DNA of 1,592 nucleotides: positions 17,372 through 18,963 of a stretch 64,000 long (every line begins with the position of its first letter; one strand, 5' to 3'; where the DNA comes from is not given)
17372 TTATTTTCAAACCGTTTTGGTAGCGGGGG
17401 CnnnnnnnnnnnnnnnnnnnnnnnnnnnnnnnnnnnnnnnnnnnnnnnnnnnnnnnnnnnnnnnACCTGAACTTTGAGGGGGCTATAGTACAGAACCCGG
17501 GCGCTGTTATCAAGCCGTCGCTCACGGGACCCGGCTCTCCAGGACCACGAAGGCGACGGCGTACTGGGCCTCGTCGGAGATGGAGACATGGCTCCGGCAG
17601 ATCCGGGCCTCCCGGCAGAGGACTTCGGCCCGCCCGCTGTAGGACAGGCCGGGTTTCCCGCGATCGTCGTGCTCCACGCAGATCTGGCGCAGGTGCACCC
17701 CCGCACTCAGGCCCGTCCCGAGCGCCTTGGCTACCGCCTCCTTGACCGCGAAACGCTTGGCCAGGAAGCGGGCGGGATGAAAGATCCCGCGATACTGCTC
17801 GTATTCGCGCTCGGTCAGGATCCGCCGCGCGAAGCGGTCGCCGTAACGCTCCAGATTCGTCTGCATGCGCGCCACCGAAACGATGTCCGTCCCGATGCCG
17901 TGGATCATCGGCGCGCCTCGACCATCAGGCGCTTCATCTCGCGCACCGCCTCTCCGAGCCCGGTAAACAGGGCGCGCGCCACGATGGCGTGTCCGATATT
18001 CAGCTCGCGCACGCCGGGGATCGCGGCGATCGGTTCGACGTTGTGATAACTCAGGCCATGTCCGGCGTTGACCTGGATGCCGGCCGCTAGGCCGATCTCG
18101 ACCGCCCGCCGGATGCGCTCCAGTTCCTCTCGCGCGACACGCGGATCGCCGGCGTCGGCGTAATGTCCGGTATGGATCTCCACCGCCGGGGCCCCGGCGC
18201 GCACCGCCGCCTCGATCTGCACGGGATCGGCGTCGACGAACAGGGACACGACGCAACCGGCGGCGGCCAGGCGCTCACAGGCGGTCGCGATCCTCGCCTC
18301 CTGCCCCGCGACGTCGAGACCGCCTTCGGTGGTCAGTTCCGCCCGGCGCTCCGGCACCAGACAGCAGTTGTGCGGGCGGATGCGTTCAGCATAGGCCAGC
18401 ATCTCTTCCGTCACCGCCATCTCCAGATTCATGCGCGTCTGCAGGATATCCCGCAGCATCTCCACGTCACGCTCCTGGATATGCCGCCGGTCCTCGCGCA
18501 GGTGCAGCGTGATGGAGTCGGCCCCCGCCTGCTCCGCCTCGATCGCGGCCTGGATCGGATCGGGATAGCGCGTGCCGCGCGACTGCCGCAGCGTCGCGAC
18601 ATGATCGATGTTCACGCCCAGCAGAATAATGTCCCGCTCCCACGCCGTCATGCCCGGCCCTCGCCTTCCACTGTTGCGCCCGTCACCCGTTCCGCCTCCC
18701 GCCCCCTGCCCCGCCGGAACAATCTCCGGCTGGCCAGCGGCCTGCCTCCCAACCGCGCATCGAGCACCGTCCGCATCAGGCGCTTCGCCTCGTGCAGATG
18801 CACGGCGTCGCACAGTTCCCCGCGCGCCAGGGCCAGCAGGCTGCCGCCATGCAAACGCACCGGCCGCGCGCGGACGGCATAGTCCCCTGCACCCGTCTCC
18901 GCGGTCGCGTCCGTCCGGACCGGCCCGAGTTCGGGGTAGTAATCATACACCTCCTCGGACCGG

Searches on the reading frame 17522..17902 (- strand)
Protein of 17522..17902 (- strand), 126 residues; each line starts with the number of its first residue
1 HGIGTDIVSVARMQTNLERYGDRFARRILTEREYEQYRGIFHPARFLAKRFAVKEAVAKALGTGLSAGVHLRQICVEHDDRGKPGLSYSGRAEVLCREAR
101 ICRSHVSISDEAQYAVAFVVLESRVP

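Call 22: search_protein_families(library=pfam, proteins=[window:17522-17902:-], max_evalue=0.00001)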
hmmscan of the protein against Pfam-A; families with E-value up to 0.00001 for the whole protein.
window:17522-17902:- (126 aa): 1 family
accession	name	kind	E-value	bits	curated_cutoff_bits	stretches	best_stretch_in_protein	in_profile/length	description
PF01648.25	ACPS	-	1.7e-19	70.3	25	1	2-118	1-110/111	4'-phosphopantetheinyl transferase superfamily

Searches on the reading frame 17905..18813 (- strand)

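Call 22: search_protein_families(library=pfam, proteins=[window:17905-18813:-], max_evalue=0.00001)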
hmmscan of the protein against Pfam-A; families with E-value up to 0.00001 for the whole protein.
window:17905-18813:- (302 aa): 1 family
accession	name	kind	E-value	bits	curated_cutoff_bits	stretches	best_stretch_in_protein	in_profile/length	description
PF03740.19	PdxJ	-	2e-101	338.4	24.5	1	65-297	2-234/234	Pyridoxal phosphate biosynthesis protein PdxJ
